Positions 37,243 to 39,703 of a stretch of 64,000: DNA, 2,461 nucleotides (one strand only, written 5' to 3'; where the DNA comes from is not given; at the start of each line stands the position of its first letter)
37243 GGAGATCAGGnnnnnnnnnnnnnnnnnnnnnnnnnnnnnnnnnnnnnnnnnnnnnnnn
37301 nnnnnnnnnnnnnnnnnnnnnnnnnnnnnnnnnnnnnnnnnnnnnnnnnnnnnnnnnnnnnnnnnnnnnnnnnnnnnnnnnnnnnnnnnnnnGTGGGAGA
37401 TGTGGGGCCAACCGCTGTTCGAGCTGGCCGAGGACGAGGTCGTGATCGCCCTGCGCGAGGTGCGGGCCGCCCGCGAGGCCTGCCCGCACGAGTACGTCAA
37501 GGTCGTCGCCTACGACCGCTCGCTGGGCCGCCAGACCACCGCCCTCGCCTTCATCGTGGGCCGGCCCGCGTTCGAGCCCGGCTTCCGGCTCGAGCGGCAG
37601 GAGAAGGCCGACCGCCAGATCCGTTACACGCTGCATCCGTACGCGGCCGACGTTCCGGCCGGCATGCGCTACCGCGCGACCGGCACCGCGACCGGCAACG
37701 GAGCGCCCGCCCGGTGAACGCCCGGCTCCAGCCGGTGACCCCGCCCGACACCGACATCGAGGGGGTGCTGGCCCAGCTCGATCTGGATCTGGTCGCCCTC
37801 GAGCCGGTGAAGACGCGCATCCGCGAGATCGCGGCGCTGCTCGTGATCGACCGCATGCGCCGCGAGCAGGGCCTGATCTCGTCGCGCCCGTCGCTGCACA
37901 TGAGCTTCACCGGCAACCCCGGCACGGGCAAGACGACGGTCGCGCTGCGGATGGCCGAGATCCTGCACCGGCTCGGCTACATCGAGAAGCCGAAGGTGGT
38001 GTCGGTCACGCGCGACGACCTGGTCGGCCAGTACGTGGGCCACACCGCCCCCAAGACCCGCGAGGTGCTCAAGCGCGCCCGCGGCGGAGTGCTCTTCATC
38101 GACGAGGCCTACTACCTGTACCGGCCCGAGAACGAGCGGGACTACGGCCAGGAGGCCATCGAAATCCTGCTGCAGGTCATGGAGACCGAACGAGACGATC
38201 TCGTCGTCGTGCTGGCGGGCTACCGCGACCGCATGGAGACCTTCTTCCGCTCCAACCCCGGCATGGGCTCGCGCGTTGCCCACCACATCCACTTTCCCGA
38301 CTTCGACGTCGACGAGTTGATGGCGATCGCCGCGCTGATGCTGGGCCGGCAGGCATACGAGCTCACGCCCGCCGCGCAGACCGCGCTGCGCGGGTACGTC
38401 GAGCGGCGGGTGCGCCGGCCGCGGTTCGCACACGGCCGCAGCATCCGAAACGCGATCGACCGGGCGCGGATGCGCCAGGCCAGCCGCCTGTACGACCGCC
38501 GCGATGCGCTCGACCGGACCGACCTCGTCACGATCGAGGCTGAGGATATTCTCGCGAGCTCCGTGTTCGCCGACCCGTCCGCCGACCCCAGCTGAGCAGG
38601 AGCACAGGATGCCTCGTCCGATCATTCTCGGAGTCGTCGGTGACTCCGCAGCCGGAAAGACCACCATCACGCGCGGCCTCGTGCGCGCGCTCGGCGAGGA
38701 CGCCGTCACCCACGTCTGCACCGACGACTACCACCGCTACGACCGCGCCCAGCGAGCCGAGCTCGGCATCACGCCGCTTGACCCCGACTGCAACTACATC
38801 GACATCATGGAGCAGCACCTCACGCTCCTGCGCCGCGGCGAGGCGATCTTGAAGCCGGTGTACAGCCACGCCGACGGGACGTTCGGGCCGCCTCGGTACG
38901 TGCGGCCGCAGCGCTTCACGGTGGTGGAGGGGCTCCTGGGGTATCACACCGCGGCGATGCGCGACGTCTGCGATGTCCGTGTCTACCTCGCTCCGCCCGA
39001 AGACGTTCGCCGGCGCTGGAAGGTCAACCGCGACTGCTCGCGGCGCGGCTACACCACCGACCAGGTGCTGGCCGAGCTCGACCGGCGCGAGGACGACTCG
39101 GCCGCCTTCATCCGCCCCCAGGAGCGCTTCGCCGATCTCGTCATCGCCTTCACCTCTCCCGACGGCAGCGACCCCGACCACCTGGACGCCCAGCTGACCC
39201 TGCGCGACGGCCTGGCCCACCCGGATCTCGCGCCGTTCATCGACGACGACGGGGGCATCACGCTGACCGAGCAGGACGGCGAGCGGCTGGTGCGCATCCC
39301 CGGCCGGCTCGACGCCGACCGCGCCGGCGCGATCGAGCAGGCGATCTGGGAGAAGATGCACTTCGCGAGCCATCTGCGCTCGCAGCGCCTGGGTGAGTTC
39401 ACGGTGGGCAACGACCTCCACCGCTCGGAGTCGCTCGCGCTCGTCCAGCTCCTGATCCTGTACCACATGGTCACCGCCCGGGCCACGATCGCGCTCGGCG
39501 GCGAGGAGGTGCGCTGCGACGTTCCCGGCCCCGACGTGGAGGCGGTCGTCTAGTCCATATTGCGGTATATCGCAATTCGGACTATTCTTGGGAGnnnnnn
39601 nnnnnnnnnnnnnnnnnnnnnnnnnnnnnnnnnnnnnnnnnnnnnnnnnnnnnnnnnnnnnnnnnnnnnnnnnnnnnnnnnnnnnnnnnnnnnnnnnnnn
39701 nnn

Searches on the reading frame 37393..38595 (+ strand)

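Call 58: search_protein_families(library=ncbifam, proteins=[window:37393-38595:+], max_evalue=1e-10)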
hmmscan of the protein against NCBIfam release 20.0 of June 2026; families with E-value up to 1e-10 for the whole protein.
window:37393-38595:+ (400 aa): 3 families
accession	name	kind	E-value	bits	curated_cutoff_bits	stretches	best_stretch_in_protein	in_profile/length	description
TIGR02880.1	cbbX_cfxQ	equivalog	4.6e-139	462.5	459.25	1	120-392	11-284/284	CbbX protein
TIGR02881.1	spore_V_K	equivalog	2.7e-81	272.4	422.95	1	132-386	7-261/261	stage V sporulation protein K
TIGR03922.1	T7SS_EccA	equivalog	3.2e-56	191.1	466.65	1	132-389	277-551/557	type VII secretion AAA-ATPase EccA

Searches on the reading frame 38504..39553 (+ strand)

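Call 58: search_protein_families(library=ncbifam, proteins=[window:38504-39553:+], max_evalue=1e-10)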
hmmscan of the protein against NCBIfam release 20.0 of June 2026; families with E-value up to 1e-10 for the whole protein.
window:38504-39553:+ (349 aa): 3 families
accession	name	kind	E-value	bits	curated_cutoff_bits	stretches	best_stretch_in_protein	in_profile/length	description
NF005655.0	PRK07429.1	subfamily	6.1e-103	344.4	236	1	35-328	4-316/326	phosphoribulokinase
NF004018.0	PRK05480.1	equivalog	1.9e-26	92.9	180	1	37-215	4-186/210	uridine kinase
TIGR00235.1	udk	equivalog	7.4e-22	78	220.3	1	38-217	5-188/207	uridine kinase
